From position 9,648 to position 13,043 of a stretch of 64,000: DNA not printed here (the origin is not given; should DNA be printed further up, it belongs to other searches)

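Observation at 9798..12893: Divergent phosphoenolpyruvate-carboxylase-like protein with altered catalytic signatures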

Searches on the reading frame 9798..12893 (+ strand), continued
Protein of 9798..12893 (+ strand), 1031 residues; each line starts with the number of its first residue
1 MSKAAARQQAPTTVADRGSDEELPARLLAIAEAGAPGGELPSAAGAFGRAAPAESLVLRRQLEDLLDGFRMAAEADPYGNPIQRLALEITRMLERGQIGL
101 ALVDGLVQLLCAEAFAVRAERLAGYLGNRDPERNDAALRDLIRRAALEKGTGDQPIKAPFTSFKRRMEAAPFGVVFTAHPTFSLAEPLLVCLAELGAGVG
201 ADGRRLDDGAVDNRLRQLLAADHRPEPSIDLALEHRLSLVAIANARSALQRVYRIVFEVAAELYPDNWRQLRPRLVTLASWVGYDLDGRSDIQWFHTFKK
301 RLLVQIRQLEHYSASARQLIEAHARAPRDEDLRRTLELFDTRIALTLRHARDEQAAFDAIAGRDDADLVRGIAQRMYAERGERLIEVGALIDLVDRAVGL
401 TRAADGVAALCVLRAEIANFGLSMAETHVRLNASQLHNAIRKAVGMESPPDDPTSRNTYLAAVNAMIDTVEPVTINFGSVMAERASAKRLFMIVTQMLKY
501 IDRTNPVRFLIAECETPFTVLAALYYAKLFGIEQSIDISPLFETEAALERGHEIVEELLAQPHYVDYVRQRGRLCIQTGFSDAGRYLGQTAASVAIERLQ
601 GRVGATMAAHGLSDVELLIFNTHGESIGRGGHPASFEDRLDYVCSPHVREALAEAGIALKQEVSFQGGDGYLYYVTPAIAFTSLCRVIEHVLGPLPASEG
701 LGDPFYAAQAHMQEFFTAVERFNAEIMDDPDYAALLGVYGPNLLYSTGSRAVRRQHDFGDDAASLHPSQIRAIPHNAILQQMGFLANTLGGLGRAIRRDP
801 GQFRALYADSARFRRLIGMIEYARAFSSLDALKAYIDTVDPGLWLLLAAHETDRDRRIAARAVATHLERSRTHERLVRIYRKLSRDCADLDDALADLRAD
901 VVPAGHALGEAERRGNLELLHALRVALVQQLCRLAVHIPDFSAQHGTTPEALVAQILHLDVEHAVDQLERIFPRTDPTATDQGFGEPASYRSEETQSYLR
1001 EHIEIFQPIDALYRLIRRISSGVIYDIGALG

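Call 33: find_related_loci(query=A1, collection=genome_contigs, flank=3000)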
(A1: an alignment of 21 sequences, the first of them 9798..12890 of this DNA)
Query A1 (1031 aa) in genome_contigs; peptide patterns used: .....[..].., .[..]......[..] (x = any residue, [..] = any of these).
600 stretches matched a pattern (row limit reached: there are more); 573 encode a relative of the query (tblastn E <= 1e-3); the best 80 are kept; 80 distinct loci.
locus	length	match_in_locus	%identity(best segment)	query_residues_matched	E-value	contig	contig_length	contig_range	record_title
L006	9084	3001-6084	74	1-1031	0e+0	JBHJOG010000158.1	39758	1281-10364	MAG: Alphaproteobacteria bacterium isolate al_S4C421_1 S4Ck119_117460, whole genome shotgun sequence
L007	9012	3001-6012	75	27-1031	0e+0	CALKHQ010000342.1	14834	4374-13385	MAG TPA_asm: uncultured Alphaproteobacteria bacterium isolate SRR5251193_bin.100_CONCOCT_v1.1_MAG genome assembly, conti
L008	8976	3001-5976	54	40-1027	0e+0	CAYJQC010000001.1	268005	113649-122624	MAG TPA_asm: uncultured Rhodospirillaceae bacterium isolate ERP124720_co1_30 genome assembly, contig: NODE_44_length_268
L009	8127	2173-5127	53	58-1031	0e+0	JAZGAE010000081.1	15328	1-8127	MAG: Alphaproteobacteria bacterium isolate SCS1bin.19 SCS1bin.19_81, whole genome shotgun sequence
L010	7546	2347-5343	51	40-1031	0e+0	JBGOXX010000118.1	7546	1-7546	MAG: Alphaproteobacteria bacterium isolate OBJ_0618_130150_57 k141_2147502_length_7546_cov_23.9964, whole genome shotgun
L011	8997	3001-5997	51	40-1031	0e+0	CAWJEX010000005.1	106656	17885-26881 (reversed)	MAG: uncultured Alphaproteobacteria bacterium isolate MFD09222.bin.1.102 genome assembly, contig: contig_127481, whole g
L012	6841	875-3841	50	40-1031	0e+0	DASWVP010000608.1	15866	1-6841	MAG TPA_asm: Azospirillum sp. isolate SMAG_U3633 k141_379996, whole genome shotgun sequence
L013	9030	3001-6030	48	6-1031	0e+0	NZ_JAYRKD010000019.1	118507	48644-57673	MAG: Dongia sp. isolate SZ_szas3bin.6 NODE_184_length_118507_cov_3.25987, whole genome shotgun sequence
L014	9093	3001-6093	50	30-1031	0e+0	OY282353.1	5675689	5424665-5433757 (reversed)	MAG: uncultured Gammaproteobacteria bacterium genome assembly, chromosome: 1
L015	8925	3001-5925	51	58-1031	0e+0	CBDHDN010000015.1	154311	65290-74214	MAG: Alphaproteobacteria bacterium isolate db8b3522-1e14-40fc-9e30-f82ebbdce12e genome assembly, contig: contig_15, whol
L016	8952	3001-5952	49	58-1031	0e+0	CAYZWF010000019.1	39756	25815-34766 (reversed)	MAG TPA_asm: uncultured Rhodospirillaceae bacterium isolate SRP200020_co2_207 genome assembly, contig: NODE_1135_length_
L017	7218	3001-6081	48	1-1031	0e+0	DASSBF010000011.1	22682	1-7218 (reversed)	MAG TPA_asm: Dongiaceae bacterium isolate SMAG_U887 k141_141920, whole genome shotgun sequence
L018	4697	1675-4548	51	74-1031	0e+0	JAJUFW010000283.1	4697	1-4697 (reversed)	MAG: Alphaproteobacteria bacterium isolate bin21 k141_119080_length_4697_cov_13.0000, whole genome shotgun sequence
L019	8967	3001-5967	50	40-1031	0e+0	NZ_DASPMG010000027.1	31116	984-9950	MAG: Azospirillum sp. isolate SMAG_U12086 k141_314111, whole genome shotgun sequence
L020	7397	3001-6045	47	1-1019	0e+0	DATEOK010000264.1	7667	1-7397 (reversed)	MAG TPA_asm: Dongiaceae bacterium isolate SMAG_U8993 k141_1979116, whole genome shotgun sequence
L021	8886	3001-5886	50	74-1031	0e+0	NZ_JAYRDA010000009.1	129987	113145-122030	MAG: Dongia sp. isolate SH_SHASGE1bin.26 NODE_131_length_129987_cov_2.744502, whole genome shotgun sequence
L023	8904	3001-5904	51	61-1031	0e+0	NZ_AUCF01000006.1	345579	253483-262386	Azospirillum halopraeferens DSM 3675 G472DRAFT_scaffold00005.5_C, whole genome shotgun sequence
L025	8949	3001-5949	48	54-1031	0e+0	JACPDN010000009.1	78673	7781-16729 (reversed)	MAG: Proteobacteria bacterium isolate NC_groundwater_310_Ag_B-0.1um_62_28 GD18-4_B1_scaffold_831410, whole genome shotgu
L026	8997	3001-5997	51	24-1031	0e+0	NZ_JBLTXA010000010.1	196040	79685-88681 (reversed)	Niveispirillum fermenti strain CC-LY736 18_length=196040_depth=0.96x, whole genome shotgun sequence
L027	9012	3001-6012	48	30-1031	0e+0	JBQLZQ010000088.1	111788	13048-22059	MAG: Inquilinaceae bacterium isolate bin_1164 contig_88, whole genome shotgun sequence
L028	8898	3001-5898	50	50-1027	0e+0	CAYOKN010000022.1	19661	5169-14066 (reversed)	MAG TPA_asm: uncultured Rhodospirillaceae bacterium isolate SRP290908_co2_141 genome assembly, contig: NODE_3592_length_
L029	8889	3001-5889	49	74-1031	0e+0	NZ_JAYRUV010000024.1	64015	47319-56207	MAG: Dongia sp. isolate NJ_NJASGE2bin.4 NODE_377_length_64015_cov_4.556333, whole genome shotgun sequence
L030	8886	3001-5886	52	58-1031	0e+0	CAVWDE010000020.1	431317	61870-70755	MAG: uncultured Alphaproteobacteria bacterium isolate MFD04944.bin.2.82 genome assembly, contig: contig_35917, whole gen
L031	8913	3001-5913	49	58-1031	0e+0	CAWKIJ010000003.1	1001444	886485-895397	MAG: uncultured Alphaproteobacteria bacterium isolate MFD02979.bin.1.79 genome assembly, contig: contig_46249, whole gen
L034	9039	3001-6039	50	13-1031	0e+0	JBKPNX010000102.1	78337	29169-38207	MAG: Pseudomonadota bacterium isolate GS_HAYS_MAG_00029 GS_HAYS_000002005401, whole genome shotgun sequence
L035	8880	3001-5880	49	67-1031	0e+0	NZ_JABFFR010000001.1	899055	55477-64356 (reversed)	Azospirillum oleiclasticum strain RWY-5-1-1 contig1, whole genome shotgun sequence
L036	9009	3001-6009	49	32-1031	0e+0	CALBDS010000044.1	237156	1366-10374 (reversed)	MAG TPA_asm: uncultured Rhodospirillaceae bacterium isolate SRR3330203_bin.128_CONCOCT_v1.1_MAG genome assembly, contig:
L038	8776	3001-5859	53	70-1031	0e+0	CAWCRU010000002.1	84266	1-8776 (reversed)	MAG: uncultured Alphaproteobacteria bacterium isolate MFD04944.bin.2.104 genome assembly, contig: contig_15188, whole ge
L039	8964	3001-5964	51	38-1031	0e+0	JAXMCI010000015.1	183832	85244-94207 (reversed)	MAG: Dongiaceae bacterium isolate STL-PRO6 C1.220.fa-15, whole genome shotgun sequence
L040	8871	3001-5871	51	66-1031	0e+0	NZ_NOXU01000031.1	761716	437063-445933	Niveispirillum lacus strain 1-14 scaffold4, whole genome shotgun sequence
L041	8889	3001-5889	48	74-1031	0e+0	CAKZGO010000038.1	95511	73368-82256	MAG TPA_asm: uncultured Dongia sp. isolate ERR2114811_bin.4_CONCOCT_v1.1_MAG genome assembly, contig: ERZ1034369.40, who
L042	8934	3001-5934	50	50-1031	0e+0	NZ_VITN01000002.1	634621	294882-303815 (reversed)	Nitrospirillum amazonense strain BR 11880 Ga0314209_102, whole genome shotgun sequence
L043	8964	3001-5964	51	40-1031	0e+0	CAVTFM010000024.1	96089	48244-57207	MAG: uncultured Alphaproteobacteria bacterium isolate MFD00822.bin.2.115 genome assembly, contig: contig_37649, whole ge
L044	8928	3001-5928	48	60-1031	0e+0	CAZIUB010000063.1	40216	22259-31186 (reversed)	MAG TPA_asm: uncultured Rhodospirillaceae bacterium isolate binchicken_co165_419 genome assembly, contig: k141_1205604,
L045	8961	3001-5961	49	33-1031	0e+0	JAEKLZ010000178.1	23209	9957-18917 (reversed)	MAG: Inquilinus limosus isolate YM_69_17 YM_S32_scaffold_170, whole genome shotgun sequence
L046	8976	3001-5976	48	33-1031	0e+0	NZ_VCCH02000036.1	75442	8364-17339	Mycobacterium sp. KBS0706 36, whole genome shotgun sequence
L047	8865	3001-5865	50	73-1031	0e+0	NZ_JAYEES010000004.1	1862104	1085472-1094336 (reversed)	Nitrospirillum sp. BR 11164 contig_4, whole genome shotgun sequence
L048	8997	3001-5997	50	24-1031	0e+0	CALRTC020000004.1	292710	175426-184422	MAG: Hydrogenophaga intermedia isolate JJ-JE56-12-2-mx-bin558 genome assembly, contig: JJ-RDS211-73-C4, whole genome sho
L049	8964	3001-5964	49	38-1031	0e+0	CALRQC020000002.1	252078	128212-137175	MAG: Azospirillum sp. RU38E isolate JJ-LAS318-81-1-m1-bin306 genome assembly, contig: JJ-LAS318-81-C8, whole genome shot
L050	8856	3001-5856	51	66-1031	0e+0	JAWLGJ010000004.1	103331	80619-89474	MAG: Magnetospirillaceae bacterium isolate 30dZY2.bin.101 NODE_365_length_103331_cov_4.873818, whole genome shotgun sequ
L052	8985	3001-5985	47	37-1031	0e+0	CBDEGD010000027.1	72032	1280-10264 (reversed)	MAG: Inquilinaceae bacterium isolate ba05334c-03e4-40a4-91cb-98892f3a731f genome assembly, contig: contig_27, whole geno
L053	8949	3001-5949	50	37-1031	0e+0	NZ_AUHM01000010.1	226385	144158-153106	Inquilinus limosus DSM 16000 G537DRAFT_scaffold00008.8_C, whole genome shotgun sequence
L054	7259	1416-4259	50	74-1031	0e+0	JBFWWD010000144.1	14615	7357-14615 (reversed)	MAG: Geminicoccaceae bacterium isolate CA_2019_TPBS_109 NODE_17397_length_14615_cov_4.913446_TPBS, whole genome shotgun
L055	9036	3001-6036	50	17-1031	0e+0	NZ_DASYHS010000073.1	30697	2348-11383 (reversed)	MAG: Arenibaculum sp. isolate SMAG_U4246 k141_31261, whole genome shotgun sequence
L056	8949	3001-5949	49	40-1031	0e+0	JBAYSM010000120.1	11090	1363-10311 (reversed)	MAG: Rhodospirillaceae bacterium isolate SO_2016_LW2_70 scaffold12458_LW138R_2016, whole genome shotgun sequence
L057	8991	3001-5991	49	25-1031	0e+0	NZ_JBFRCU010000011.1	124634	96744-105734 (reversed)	Inquilinus sp. YAF38 SCAFFOLD_10, whole genome shotgun sequence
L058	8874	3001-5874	50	62-1031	0e+0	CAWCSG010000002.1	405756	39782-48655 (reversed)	MAG: uncultured Alphaproteobacteria bacterium isolate MFD05442.bin.1.422 genome assembly, contig: contig_19392, whole ge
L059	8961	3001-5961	49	33-1031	0e+0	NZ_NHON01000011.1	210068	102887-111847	Inquilinus limosus strain Inq sc_011, whole genome shotgun sequence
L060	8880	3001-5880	49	61-1031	0e+0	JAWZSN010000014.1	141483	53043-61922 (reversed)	Geminicoccaceae bacterium 1502E NODE_14, whole genome shotgun sequence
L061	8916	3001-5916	48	76-1031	0e+0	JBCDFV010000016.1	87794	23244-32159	MAG: Pseudomonadota bacterium isolate P01_H01_bin.117 k141_3316227_length_87794_cov_19.2179, whole genome shotgun sequen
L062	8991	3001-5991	48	22-1031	0e+0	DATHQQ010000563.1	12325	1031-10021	MAG TPA_asm: Verrucomicrobiia bacterium isolate SMAG_U12743 k141_4654654, whole genome shotgun sequence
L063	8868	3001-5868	50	76-1031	0e+0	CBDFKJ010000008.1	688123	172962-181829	MAG: Alphaproteobacteria bacterium isolate 4e2e0cdd-c8b5-4f6c-a48e-51141fbf2597 genome assembly, contig: contig_8, whole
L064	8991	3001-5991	47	31-1031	0e+0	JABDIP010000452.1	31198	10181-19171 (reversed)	MAG: Inquilinus sp. isolate DS_bin_12 k127_6618, whole genome shotgun sequence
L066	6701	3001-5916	46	56-1031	0e+0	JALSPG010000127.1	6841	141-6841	MAG: Thermodesulfobacteriales bacterium isolate 356-284_metabat2_scaf2bin.037 356-284_scaffold_7920_c1, whole genome sho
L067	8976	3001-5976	47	38-1031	0e+0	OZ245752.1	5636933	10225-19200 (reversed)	MAG: Alphaproteobacteria bacterium isolate 60483b17-d283-4acc-97ec-cf52142c3eea genome assembly, chromosome: 1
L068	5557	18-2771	51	103-1031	0e+0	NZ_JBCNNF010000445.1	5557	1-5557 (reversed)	MAG: Inquilinus sp. isolate SMAGNO94 Contig445, whole genome shotgun sequence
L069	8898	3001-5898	48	76-1031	0e+0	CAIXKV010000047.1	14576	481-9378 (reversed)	MAG: uncultured Rhodospirillales bacterium isolate C5coas_bin-2163 genome assembly, contig: bin-2163:047/269, whole geno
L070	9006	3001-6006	51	40-1031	0e+0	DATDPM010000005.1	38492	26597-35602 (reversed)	MAG TPA_asm: Alphaproteobacteria bacterium isolate SMAG_U7921 k141_15903, whole genome shotgun sequence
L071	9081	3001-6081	49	1-1031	0e+0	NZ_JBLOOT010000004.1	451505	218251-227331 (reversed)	Novispirillum sp. DQ9 Contig4, whole genome shotgun sequence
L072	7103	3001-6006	47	40-1031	0e+0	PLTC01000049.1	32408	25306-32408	MAG: Rhodospirillales bacterium isolate bog_933 73.20120700_S1D.247_contig_155990, whole genome shotgun sequence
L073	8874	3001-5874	49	70-1031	0e+0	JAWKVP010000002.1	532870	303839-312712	MAG: Geminicoccaceae bacterium isolate AC1.52 AC1.52.fa-2, whole genome shotgun sequence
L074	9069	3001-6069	46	7-1031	0e+0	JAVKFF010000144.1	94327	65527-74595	MAG: Azospirillaceae bacterium isolate G2-EDA-09 k141_19580, whole genome shotgun sequence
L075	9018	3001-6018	50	21-1031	0e+0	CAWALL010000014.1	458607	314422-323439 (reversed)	MAG: uncultured Alphaproteobacteria bacterium isolate MFD01721.bin.2.7 genome assembly, contig: contig_33818, whole geno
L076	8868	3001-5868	47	73-1031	0e+0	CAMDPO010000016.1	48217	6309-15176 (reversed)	MAG: Rhizobium sp. Q54 isolate ZH-13nov19-49 genome assembly, contig: ZH-13nov19-C788, whole genome shotgun sequence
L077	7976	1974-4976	44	30-1031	0e+0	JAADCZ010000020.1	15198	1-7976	MAG: Thermodesulfobacteriota bacterium isolate L_MaxBin.058 contig-127_4064, whole genome shotgun sequence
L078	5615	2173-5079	45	43-1031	0e+0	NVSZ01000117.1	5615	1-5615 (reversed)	MAG: Rhodospirillaceae bacterium isolate NORP128 Contig_source1383C_20096, whole genome shotgun sequence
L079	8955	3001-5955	47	37-1031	0e+0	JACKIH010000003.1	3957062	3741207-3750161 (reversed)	MAG: Rhodospirillaceae bacterium isolate HK-STAS-PROT-2 HK-STAS-PROT-2_3, whole genome shotgun sequence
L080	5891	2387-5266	48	66-1031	0e+0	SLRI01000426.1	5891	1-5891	MAG: Rhodospirillales bacterium isolate CSSed165cm_57 CSSed16-5cm-66077, whole genome shotgun sequence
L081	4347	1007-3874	45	58-1031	0e+0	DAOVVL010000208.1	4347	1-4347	MAG TPA_asm: Thalassospiraceae bacterium isolate CSMAG_1704 CSMAG_1704_k141_3467052_length_4347_cov_12.9325, whole genom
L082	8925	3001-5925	44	48-1031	0e+0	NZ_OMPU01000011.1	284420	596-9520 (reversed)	Kiloniella sp. EL199 isolate Kiloniella sp. strain EL199, whole genome shotgun sequence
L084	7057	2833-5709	50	66-1031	0e+0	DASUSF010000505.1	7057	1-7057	MAG TPA_asm: Geminicoccaceae bacterium isolate SMAG_U1729 k141_141276, whole genome shotgun sequence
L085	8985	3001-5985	43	30-1031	0e+0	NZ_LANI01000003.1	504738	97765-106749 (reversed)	Kiloniella litopenaei strain P1-1 contig3, whole genome shotgun sequence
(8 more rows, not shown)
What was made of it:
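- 10635..10670 (+): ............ (aa 280-291), the counterpart of canonical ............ W281 corresponds to W248. This motif was one of the two patterns used in the genome scan that recovered at least 573 relatives (call 33).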

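Call 34: search_dna_similar(query=window:9798-12890:+, collection=plasmids, mode=protein, max_rows=30)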
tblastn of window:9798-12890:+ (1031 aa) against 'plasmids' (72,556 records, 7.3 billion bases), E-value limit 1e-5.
Records with a match: 5; places in all: 5; records where one place covers at least 80% of the query: 4.
Best place of each record, by identity: <60% 5.
By first word of the organism name: Burkholderia 1; Methylobacterium 1; Sphingobium 1; Phyllobacterium 1; Arthrobacter 1.
By predicted mobility (MOB-suite, as given by PLSDB): non-mobilizable 5.
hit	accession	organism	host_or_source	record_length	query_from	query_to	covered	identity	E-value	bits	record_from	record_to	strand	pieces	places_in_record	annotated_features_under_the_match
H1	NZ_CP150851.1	Burkholderia pyrrocinia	-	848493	58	1031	94%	38.3%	3e-165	546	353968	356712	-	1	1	phosphoenolpyruvate carboxylase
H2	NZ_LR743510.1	Methylobacterium bullatum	-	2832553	58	1031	94%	38.1%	2e-173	571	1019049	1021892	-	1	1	none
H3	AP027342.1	Sphingobium sp. TomTYG74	-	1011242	62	1031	94%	34.0%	6e-143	481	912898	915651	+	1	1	hypothetical protein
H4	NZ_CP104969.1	Phyllobacterium zundukense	Vicia costata,cell culture,root nodule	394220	56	1031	95%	33.6%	2e-142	479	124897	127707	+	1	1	phosphoenolpyruvate carboxylase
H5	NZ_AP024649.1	Arthrobacter sp. StoSoilB13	-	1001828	375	612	23%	29.9%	7e-8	65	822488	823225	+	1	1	none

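Call 41: list_cluster_members(proteins=[P0307, P0087, P0001])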
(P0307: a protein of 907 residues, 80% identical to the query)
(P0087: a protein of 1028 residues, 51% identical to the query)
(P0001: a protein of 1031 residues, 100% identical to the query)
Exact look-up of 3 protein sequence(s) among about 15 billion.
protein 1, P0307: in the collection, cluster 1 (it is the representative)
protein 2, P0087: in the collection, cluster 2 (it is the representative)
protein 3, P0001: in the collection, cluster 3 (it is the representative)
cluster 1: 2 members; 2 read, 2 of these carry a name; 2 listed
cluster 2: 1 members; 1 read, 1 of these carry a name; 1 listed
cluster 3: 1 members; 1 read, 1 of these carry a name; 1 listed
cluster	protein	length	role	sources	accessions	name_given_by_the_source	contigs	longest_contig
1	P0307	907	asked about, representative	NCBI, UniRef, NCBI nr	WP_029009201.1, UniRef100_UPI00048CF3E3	phosphoenolpyruvate carboxylase [Azospirillum halopraeferens] | phosphoenolpyruvate carboxylase n=1 Tax=Azospirillum halopraeferens TaxID=34010 ...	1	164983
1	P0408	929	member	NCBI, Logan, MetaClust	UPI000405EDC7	status=active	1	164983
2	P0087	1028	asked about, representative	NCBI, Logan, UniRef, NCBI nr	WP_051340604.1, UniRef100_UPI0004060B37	phosphoenolpyruvate carboxylase [Azospirillum halopraeferens] | phosphoenolpyruvate carboxylase n=1 Tax=Azospirillum halopraeferens TaxID=34010 ...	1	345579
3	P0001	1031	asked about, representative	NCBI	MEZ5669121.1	MAG: phosphoenolpyruvate carboxylase [Alphaproteobacteria bacterium]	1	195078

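Call 43: find_encoding_contigs(protein=P0408, flank=4000, max_places=3)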
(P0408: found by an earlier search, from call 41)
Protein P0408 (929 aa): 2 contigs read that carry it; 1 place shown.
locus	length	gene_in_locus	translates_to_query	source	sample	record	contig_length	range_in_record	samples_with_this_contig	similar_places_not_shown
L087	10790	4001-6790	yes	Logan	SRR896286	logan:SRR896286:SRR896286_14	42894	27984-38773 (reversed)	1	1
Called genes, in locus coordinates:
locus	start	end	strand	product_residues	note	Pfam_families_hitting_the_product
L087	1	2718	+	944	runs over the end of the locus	PF00664:ABC_membrane, PF00005:ABC_tran, PF02463:SMC_N (faint)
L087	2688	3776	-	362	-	PF14525:AraC_binding_2, PF12833:HTH_18, PF00165:HTH_AraC (weak)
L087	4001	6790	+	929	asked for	PF00311:PEPcase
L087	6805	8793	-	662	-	PF00069:Pkinase, PF03109:ABC1 (faint), PF07714:PK_Tyr_Ser-Thr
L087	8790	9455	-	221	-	PF09867:TagF_N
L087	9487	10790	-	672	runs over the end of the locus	PF14331:IcmF-related_N, PF06761:IcmF-related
